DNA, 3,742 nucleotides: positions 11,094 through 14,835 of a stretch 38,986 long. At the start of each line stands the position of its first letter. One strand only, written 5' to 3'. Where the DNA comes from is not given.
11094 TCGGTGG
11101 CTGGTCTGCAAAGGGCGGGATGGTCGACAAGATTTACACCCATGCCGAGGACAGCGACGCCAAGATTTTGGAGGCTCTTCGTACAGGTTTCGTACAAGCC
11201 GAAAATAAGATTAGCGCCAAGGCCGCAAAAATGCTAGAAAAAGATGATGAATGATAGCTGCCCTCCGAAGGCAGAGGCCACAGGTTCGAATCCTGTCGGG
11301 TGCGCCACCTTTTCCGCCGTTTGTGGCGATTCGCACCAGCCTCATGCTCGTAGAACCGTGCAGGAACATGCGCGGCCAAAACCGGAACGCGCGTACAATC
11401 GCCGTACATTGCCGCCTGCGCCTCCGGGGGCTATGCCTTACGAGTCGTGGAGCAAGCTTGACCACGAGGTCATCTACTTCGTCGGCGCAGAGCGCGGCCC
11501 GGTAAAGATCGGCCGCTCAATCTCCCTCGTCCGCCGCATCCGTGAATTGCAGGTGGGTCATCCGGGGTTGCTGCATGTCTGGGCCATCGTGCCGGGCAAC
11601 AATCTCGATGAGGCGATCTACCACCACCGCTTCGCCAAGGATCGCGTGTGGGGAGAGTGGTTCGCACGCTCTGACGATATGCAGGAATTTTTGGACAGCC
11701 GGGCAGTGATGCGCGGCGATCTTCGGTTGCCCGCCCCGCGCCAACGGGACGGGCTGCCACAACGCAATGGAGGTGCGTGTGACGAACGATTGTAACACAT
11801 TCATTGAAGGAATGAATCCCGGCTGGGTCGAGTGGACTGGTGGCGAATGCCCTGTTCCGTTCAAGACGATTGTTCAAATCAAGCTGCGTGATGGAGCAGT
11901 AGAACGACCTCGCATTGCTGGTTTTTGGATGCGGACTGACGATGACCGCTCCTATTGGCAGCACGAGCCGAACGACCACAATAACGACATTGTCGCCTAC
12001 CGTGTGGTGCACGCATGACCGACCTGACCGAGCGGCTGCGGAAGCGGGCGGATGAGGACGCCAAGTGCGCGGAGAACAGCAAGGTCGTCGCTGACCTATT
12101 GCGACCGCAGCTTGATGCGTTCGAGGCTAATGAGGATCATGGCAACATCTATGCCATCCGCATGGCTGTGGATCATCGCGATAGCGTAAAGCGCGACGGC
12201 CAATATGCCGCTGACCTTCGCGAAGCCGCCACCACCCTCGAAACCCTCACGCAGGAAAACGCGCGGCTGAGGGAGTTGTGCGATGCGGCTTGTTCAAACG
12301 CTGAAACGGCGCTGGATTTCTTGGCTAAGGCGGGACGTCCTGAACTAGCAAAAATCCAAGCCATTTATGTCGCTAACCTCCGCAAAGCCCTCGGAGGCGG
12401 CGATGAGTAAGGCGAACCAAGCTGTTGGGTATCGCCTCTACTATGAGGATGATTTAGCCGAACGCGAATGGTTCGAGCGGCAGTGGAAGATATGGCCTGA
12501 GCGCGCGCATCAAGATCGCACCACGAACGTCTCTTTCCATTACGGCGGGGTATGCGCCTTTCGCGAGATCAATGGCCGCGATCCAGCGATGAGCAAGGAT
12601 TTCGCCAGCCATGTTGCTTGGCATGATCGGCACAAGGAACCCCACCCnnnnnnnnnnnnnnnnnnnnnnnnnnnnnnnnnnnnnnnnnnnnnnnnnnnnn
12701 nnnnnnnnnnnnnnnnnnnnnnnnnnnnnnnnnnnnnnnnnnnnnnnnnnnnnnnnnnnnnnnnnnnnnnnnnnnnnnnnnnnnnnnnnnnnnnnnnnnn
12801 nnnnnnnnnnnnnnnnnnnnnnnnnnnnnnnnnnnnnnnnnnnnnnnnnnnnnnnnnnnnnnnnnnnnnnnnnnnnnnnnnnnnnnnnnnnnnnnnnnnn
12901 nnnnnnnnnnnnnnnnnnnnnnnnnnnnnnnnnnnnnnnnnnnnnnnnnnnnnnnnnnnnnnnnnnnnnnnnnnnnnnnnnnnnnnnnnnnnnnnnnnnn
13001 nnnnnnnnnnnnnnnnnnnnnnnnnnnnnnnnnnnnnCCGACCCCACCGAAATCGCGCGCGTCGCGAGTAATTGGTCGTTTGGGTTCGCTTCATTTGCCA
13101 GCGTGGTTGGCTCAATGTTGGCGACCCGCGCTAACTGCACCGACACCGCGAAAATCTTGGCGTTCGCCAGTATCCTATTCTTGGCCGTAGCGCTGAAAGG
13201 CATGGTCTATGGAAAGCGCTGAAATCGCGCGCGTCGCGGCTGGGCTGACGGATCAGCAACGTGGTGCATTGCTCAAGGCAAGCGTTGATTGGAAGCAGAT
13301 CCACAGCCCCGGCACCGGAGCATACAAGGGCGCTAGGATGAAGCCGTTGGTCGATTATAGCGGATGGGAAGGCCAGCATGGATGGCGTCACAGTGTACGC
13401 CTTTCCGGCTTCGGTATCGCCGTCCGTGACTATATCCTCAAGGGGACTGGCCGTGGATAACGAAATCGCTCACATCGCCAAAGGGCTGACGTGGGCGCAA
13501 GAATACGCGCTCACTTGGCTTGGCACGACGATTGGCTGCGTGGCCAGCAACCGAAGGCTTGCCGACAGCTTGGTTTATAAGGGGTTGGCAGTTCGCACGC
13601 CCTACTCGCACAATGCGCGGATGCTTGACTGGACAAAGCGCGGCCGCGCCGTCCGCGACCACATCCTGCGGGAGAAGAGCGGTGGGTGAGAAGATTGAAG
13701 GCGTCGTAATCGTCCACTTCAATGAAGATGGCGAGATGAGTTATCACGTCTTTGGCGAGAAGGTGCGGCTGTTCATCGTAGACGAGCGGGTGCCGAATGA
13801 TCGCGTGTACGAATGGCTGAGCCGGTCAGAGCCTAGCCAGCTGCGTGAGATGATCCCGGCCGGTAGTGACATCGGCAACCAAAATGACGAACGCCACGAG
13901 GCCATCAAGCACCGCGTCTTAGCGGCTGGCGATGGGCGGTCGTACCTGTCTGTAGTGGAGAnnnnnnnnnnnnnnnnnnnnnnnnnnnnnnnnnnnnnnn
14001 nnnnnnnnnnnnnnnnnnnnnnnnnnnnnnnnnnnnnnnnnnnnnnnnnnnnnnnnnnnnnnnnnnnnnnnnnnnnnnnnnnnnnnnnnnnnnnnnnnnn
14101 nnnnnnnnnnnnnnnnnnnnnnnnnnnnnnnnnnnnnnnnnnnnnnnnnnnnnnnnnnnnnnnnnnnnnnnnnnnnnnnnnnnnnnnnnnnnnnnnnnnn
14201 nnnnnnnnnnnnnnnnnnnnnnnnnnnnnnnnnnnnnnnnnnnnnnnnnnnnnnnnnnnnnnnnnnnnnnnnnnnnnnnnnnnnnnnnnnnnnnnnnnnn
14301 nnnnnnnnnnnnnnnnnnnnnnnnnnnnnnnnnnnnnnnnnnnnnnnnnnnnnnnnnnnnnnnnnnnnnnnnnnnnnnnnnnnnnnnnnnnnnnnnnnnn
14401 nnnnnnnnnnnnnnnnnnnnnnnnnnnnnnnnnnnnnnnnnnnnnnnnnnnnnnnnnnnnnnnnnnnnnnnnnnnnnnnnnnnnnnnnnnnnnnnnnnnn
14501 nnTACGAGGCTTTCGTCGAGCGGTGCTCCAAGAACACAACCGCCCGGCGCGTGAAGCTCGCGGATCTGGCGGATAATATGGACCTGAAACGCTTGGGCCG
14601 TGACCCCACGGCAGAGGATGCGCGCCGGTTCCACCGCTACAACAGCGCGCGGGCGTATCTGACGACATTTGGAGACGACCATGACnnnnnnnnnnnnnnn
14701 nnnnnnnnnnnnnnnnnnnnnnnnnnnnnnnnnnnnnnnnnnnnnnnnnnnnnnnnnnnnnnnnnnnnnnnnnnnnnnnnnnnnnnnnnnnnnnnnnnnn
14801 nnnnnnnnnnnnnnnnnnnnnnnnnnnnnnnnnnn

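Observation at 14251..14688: Phage-encoded hydrolase-only RelA/SpoT homologue (small alarmone hydrolase)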

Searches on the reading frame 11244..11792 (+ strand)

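Call 21: search_protein_families(library=pfam, proteins=[window:11244-11792:+], max_evalue=0.01)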
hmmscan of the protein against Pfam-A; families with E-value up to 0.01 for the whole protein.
window:11244-11792:+ (183 aa): 1 family
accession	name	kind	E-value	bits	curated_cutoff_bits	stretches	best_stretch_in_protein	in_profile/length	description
PF13455.12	MUG113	-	3.2e-05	24.9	22.3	1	87-141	1-60/73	Meiotically up-regulated gene 113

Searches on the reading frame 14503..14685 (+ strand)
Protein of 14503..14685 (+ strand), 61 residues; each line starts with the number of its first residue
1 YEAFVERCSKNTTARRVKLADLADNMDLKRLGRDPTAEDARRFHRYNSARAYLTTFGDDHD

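Call 31: search_solved_structures(query=window:14503-14685:+, max_evalue=10, show_alignments=2)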
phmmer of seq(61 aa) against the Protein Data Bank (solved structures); distinct sequences matched with E-value up to 10: 2.
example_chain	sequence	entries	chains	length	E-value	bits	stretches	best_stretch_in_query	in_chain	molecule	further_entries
7smg_A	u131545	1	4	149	3.1e-06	30.7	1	1-56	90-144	(p)ppApp hydrolase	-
4upi_A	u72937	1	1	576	0.61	14.1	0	24-42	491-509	SULFATASE FAMILY PROTEIN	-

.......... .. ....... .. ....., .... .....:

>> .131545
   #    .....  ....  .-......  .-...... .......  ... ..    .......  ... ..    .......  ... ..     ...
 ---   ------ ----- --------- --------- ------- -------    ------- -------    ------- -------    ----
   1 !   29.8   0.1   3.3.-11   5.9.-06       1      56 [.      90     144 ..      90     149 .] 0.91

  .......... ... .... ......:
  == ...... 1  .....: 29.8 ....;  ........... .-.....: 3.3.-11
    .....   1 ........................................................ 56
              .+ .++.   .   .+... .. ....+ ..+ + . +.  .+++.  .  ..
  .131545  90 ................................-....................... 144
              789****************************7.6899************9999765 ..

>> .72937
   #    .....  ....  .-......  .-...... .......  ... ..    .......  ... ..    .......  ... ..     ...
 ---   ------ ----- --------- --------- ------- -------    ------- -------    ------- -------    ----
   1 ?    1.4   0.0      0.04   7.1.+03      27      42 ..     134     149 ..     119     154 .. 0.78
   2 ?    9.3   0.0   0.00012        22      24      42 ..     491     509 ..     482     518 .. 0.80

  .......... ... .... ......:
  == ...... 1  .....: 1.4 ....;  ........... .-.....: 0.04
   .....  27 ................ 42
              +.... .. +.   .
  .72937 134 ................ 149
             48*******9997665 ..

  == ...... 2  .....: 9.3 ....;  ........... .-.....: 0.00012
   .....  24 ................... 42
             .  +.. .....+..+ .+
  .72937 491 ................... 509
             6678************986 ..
